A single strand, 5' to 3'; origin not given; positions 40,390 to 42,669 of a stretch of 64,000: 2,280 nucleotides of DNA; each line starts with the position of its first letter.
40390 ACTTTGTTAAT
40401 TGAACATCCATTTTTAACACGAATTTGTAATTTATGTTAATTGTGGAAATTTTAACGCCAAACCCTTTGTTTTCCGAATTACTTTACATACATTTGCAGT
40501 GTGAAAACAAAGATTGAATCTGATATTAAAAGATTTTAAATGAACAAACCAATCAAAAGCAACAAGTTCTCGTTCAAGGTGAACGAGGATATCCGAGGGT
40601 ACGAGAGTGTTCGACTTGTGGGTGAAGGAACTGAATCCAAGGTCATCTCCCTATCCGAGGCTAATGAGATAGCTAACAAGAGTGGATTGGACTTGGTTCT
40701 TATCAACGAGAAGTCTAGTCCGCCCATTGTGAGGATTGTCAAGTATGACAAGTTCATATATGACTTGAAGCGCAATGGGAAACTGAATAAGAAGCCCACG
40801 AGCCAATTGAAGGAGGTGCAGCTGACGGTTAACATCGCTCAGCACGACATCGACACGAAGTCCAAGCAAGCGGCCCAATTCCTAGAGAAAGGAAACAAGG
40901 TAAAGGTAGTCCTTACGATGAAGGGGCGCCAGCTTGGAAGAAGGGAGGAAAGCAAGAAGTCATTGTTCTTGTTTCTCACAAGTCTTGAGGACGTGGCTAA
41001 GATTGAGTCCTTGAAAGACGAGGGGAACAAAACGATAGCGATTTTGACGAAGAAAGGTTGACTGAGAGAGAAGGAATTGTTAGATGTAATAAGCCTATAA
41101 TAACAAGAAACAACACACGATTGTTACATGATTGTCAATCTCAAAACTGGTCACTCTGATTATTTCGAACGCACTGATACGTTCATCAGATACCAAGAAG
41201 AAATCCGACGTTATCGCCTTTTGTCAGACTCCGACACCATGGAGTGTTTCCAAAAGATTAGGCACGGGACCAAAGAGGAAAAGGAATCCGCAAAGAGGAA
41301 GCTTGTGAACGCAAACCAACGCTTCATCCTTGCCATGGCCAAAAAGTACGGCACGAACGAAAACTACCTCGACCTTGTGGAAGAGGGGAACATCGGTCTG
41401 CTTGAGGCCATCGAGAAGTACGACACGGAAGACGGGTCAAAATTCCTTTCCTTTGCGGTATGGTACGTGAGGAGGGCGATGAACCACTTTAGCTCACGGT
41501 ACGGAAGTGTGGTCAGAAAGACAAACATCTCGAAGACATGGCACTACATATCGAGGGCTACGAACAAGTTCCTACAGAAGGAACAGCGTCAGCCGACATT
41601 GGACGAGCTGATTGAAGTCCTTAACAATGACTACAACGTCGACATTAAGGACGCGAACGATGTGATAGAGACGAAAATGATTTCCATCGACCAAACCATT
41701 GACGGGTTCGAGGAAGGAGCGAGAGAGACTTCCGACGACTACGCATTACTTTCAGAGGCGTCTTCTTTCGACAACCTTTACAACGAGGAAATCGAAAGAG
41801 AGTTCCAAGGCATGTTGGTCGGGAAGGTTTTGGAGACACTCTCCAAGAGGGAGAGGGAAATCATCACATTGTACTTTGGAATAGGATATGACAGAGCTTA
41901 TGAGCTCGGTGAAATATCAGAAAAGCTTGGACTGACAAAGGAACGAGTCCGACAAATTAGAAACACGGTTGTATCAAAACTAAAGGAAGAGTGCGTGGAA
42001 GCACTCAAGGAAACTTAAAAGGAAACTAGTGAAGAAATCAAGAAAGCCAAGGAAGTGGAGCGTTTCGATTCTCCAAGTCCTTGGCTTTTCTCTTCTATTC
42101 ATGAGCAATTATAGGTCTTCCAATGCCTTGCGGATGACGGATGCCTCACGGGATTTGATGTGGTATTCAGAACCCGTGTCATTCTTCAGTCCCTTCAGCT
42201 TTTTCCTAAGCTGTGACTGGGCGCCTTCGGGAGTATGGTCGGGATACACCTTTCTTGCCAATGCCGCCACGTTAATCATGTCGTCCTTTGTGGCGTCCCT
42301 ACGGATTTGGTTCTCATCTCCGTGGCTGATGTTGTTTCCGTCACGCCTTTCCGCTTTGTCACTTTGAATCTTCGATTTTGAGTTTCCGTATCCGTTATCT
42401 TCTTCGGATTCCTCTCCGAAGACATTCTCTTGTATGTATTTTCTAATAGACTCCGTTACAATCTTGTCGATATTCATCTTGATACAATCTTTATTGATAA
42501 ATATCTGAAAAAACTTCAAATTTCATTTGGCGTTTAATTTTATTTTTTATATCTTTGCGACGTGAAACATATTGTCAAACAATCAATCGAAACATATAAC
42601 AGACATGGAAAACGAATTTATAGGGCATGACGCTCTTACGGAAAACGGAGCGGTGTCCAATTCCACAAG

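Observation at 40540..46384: Phage-encoded translation module: IF-3, YqeY/GatB-like protein, TyrRS adjacent to tRNA island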

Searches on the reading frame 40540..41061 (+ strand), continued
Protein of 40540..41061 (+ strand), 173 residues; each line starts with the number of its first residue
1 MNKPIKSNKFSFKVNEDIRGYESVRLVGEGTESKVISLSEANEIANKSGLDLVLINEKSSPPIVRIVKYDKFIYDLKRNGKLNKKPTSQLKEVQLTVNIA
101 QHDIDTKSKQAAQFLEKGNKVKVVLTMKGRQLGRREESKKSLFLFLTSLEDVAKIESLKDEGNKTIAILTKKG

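Call 65: get_annotated_region(hit=H24, flank=4000)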
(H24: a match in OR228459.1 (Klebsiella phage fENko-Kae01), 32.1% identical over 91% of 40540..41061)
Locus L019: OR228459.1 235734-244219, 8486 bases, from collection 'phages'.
description: Klebsiella phage fENko-Kae01, complete genome.
organism: Klebsiella phage fENko-Kae01 (NCBI taxid 3075109)
taxonomy: Viruses; Duplodnaviria; Heunggongvirae; Uroviricota; Caudoviricetes
host: Klebsiella aerogenes; source: -; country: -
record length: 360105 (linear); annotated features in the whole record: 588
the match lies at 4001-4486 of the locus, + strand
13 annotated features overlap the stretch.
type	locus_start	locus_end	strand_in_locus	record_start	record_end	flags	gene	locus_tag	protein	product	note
CDS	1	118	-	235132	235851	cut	-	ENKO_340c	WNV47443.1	hypothetical protein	protein of unknown function; identified with LC-MS/MS analysis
CDS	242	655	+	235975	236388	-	-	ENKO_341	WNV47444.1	hypothetical protein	-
CDS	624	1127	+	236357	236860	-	-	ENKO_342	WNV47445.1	dihydrofolate reductase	-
CDS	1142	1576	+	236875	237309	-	-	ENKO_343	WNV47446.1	ribonuclease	-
CDS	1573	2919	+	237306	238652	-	-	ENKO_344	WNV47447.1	hypothetical protein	protein of unknown function; identified with LC-MS/MS analysis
CDS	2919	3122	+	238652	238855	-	-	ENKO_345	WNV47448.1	hypothetical protein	-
CDS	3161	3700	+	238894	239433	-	-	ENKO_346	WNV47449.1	hypothetical protein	protein of unknown function; identified with LC-MS/MS analysis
CDS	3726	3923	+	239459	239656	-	-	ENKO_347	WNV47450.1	hypothetical protein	protein of unknown function; identified with LC-MS/MS analysis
CDS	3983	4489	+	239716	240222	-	-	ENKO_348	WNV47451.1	translation initiation factor IF-3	identified with LC-MS/MS analysis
CDS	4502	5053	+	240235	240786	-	-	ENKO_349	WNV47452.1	hypothetical protein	-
CDS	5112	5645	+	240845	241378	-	-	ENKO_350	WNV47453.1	hypothetical protein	protein of unknown function; identified with LC-MS/MS analysis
CDS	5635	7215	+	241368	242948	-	-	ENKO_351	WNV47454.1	hypothetical protein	protein of unknown function; identified with LC-MS/MS analysis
CDS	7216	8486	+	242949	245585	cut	-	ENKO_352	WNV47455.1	hypothetical protein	protein of unknown function; identified with LC-MS/MS analysis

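Call 66: get_annotated_region(hit=H10, flank=4000)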
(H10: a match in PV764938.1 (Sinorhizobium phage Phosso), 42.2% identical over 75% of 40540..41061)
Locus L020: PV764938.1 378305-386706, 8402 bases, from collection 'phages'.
description: Sinorhizobium phage Phosso, complete genome.
organism: Sinorhizobium phage Phosso (NCBI taxid 3435197)
taxonomy: Viruses
host: Sinohrizobium meliloti NRRL L-50; source: soil; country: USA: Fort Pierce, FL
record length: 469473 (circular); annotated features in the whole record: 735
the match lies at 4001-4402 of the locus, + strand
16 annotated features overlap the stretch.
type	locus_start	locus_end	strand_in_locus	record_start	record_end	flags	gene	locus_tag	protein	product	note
CDS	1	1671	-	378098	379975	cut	-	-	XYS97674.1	DNA topoisomerase large subunit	517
CDS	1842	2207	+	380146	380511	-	-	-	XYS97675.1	hypothetical protein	518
CDS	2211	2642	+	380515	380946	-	-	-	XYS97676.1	hypothetical protein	519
CDS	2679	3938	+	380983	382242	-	-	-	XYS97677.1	ATP-dependent Clp protease ATP-binding subunit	520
CDS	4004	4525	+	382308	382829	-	-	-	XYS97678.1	translation initiation factor IF-3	521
CDS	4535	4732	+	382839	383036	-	-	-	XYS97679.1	hypothetical protein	522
CDS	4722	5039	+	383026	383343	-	-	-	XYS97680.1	hypothetical protein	523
tRNA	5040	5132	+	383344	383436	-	-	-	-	tRNA-Ile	tRNA-Ile(tat)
CDS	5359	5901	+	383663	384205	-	-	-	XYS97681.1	HNH endonuclease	525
CDS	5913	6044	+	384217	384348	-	-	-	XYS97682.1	hypothetical protein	526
CDS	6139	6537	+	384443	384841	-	-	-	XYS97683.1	hypothetical protein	527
CDS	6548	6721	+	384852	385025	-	-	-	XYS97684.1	hypothetical protein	528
CDS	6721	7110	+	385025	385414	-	-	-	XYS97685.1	hypothetical protein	529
CDS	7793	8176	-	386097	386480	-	-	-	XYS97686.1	hypothetical protein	530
CDS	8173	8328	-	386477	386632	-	-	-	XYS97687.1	hypothetical protein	531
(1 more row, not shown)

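Call 92: predict_structure(alignment_id=A3)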
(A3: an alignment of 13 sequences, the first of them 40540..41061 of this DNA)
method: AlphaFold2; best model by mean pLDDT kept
length: 173 residues; sequences in the alignment: 13
mean_pLDDT: 84.5   pTM: 0.49
mean pLDDT of the five models: 84.5, 82.2, 81.5, 80.4, 80.0
residues with pLDDT >= 90: 88; 70-90: 62; 50-70: 14; < 50: 9
segments of 3 or more residues with pLDDT < 50: 1-8
pLDDT, mean of each block of 10 residues (from residue 1): 46 88 85 85 91 91 91 81 61 89 92 89 90 83 91 92 91 83
secondary structure, 60 per line:
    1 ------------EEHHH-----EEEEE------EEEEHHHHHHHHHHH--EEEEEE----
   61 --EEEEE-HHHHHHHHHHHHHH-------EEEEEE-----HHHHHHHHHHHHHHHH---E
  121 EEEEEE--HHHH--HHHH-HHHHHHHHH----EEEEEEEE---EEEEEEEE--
elements in order: E23-27 E34-37 H38-48 E51-56 E63-67 H69-82 E90-95 H101-116 E120-126 H129-132 H135-138 H140-148 E153-160 E164-171

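Call 94: fold_search(model_id=the predicted structure, library=pdb)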
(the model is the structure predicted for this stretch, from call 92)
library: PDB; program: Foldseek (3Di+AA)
matches with E <= 10: 1161; with E <= 0.001: 25
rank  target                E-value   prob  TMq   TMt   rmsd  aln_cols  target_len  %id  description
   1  9a5a_B                2.8e-17  1.00  0.67  0.67   4.0       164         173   37  Integrative model of YABR-IF3 by crosslinking MS and deep learning (released 2024-09-18)
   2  9ss1_F3               9.4e-15  1.00  0.62  0.63   4.7       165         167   33  30S ribosomal subunit RimM-KO with IF1 and IF3 (State II) (released 2026-02-04)
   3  5lmn_X                2.4e-14  1.00  0.66  0.68   4.0       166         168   30  Structure of bacterial 30S-IF1-IF3-mRNA translation pre-initiation complex (state-1A) (released 2016-10-05)
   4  9ss2_F3               3.0e-13  1.00  0.59  0.61   4.8       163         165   33  30S ribosomal subunit RimM-KO with IF1 and IF3 (State III) (released 2026-02-04)
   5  5lms_X                4.3e-12  1.00  0.54  0.56   5.4       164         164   30  Structure of bacterial 30S-IF1-IF3-mRNA-tRNA translation pre-initiation complex(state-2C) (released 2016-10-05)
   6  6rw4_8                3.7e-11  1.00  0.48  0.44   7.6       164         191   19  Structure of human mitochondrial 28S ribosome in complex with mitochondrial IF3 (released 2020-06-03)
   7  6neq_z                7.3e-11  1.00  0.46  0.40   8.1       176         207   22  Structure of human mitochondrial translation initiation factor 3 bound to the small ribosomal subunit-Class-II (released 2019-02-27)
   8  8jsh_A                2.4e-09  1.00  0.66  0.67   4.0       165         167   33  Structure of the 30S-body-IF3 complex from Escherichia coli (released 2024-01-24)
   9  7pua_IB               3.1e-08  1.00  0.39  0.16  13.4       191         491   18  Middle assembly intermediate of the Trypanosoma brucei mitoribosomal small subunit (released 2022-03-02)
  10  9fco_J                3.3e-08  1.00  0.52  0.84   1.8       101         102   28  Structure of E. coli 30S-IF1-IF3-mRNA-Kasugamycin complex (released 2025-03-19)
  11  1tig                  3.8e-08  1.00  0.45  0.84   1.9        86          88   35  TRANSLATION INITIATION FACTOR 3 C-TERMINAL DOMAIN (released 1995-12-07)
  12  7pub_IB               4.9e-08  1.00  0.38  0.15  13.6       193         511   16  Late assembly intermediate of the Trypanosoma brucei mitoribosomal small subunit (released 2022-05-04)
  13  2m71_MODEL_1_A        5.5e-08  1.00  0.46  0.79   1.6        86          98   32  Solution structure of the a C-terminal domain of translation initiation factor IF-3 from Campylobacter jejuni (released 2013-05-15)
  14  9ss0_F3               3.0e-07  1.00  0.52  0.79   2.8       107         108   28  30S ribosomal subunit RimM-KO with IF1 and IF3 (State I) (released 2026-02-04)
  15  2crq_MODEL_1_A        6.1e-07  1.00  0.46  0.69   2.3        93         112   29  Solution structure of C-terminal domain of RIKEN cDNA 2810012L14 (released 2005-11-20)
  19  1tif                  3.8e-06  1.00  0.37  0.79   1.9        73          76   37  TRANSLATION INITIATION FACTOR 3 N-TERMINAL DOMAIN (released 1995-12-07)
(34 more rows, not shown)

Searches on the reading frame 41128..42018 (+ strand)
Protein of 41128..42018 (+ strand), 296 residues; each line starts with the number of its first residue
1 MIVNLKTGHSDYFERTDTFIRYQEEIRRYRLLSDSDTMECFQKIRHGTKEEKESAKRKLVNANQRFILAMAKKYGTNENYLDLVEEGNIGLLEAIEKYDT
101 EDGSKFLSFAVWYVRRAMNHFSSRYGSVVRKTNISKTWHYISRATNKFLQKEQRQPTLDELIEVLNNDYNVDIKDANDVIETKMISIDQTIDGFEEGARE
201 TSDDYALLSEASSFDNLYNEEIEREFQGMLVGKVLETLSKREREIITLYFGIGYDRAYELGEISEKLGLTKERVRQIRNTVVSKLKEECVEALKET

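Call 4: search_protein_families(library=pfam, proteins=[window:41128-42018:+], max_evalue=0.01)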
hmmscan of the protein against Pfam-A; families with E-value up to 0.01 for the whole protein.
window:41128-42018:+ (296 aa): 4 families
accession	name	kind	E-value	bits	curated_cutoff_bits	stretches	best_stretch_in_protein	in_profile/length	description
PF04542.20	Sigma70_r2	-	1.5e-13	50.7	24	1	59-119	1-62/71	Sigma-70 region 2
PF04545.22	Sigma70_r4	-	1.9e-12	46.9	24.1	1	234-287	1-50/50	Sigma-70, region 4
PF04539.22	Sigma70_r3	-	0.00069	20.1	25.3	0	140-161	5-26/78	Sigma-70 region 3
PF08281.18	Sigma70_r4_2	-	0.007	16.4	25.7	0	231-275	4-44/54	Sigma-70, region 4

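Call 5: search_protein_families(library=ncbifam, proteins=[window:41128-42018:+], max_evalue=0.01)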
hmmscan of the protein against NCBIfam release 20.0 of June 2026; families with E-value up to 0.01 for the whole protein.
window:41128-42018:+ (296 aa): 54 families (the best 25 are shown)
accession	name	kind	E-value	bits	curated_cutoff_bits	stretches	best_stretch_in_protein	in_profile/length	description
TIGR02997.1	Sig70-cyanoRpoD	subfamily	5e-38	131.1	384.5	1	41-286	66-298/298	RNA polymerase sigma factor, RpoD/SigA family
TIGR02394.1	rpoS_proteo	equivalog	3.5e-36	125.2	378.7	1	15-288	11-273/285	RNA polymerase sigma factor RpoS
TIGR02393.1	RpoD_Cterm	equivalog_domain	7.1e-36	124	354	1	55-289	1-228/238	RNA polymerase sigma factor RpoD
NF041931.2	MzaA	equivalog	5.7e-35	121.3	800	1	5-288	427-704/726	MZA anti-phage system associated sigma-70 family RNA polymerase sigma factor MzaA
NF006666.0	PRK09210.1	equivalog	1.2e-32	113.7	572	1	20-287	102-358/370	RNA polymerase sigma factor RpoD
NF005920.0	PRK07921.1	subfamily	2e-32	112.5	464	1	50-287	86-316/328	RNA polymerase sigma factor SigB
NF004207.0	PRK05657.1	equivalog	3.1e-32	112.2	394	1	15-287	54-315/329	RNA polymerase sigma factor RpoS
NF004208.0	PRK05658.1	equivalog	6.3e-32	111.4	555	1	24-287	363-618/631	RNA polymerase sigma factor RpoD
TIGR02392.1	rpoH_proteo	equivalog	1e-29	104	323.1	1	19-288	3-267/270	RNA polymerase sigma factor RpoH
NF005785.0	PRK07598.1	equivalog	1.8e-29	102.9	554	1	50-287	171-400/415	RNA polymerase sigma factor SigC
NF004560.0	PRK05901.1-1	equivalog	3.6e-29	102.2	711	1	51-286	275-503/516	RNA polymerase sigma factor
NF005693.0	PRK07500.1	equivalog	4.1e-29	101.6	315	1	49-292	35-280/289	RNA polymerase factor sigma-32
NF005143.0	PRK06596.1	subfamily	6.9e-29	101.2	241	1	16-289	13-281/285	RNA polymerase factor sigma-32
NF004615.0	PRK05949.1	subfamily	1.3e-28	99.9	530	1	49-287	86-316/327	RNA polymerase sigma factor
NF004561.0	PRK05901.1-3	equivalog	1.9e-28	99.9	582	2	50-165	295-412/537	RNA polymerase sigma factor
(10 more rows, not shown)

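Call 61: search_protein_families(library=phrogs, proteins=[window:41128-42018:+], max_evalue=0.001)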
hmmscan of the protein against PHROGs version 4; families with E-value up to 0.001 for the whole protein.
window:41128-42018:+ (296 aa): 4 families
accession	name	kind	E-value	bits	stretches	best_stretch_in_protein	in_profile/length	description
phrog_351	-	transcription regulation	2.2e-41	143.4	1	17-288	474-725/928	RNA polymerase sigma factor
phrog_15865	-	transcription regulation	3.4e-06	27.6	0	200-294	264-362/386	RNA polymerase sigma factor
phrog_1740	-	transcription regulation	4.6e-05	23.1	0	46-289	48-216/567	RNA polymerase sigma factor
phrog_36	-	transcription regulation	0.00049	20.8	1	233-291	135-189/220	transcriptional regulator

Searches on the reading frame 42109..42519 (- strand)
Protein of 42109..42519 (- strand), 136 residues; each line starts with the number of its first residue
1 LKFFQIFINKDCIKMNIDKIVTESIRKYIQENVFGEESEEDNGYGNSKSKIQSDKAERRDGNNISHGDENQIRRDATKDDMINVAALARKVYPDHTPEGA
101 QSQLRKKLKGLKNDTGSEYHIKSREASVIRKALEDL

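Call 4: search_protein_families(library=pfam, proteins=[window:42109-42519:-], max_evalue=0.01)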
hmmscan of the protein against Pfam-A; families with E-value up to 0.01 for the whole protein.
window:42109-42519:- (136 aa): 0 families

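Call 61: search_protein_families(library=phrogs, proteins=[window:42109-42519:-], max_evalue=0.001)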
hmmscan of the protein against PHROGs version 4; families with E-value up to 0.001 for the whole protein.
window:42109-42519:- (136 aa): 0 families
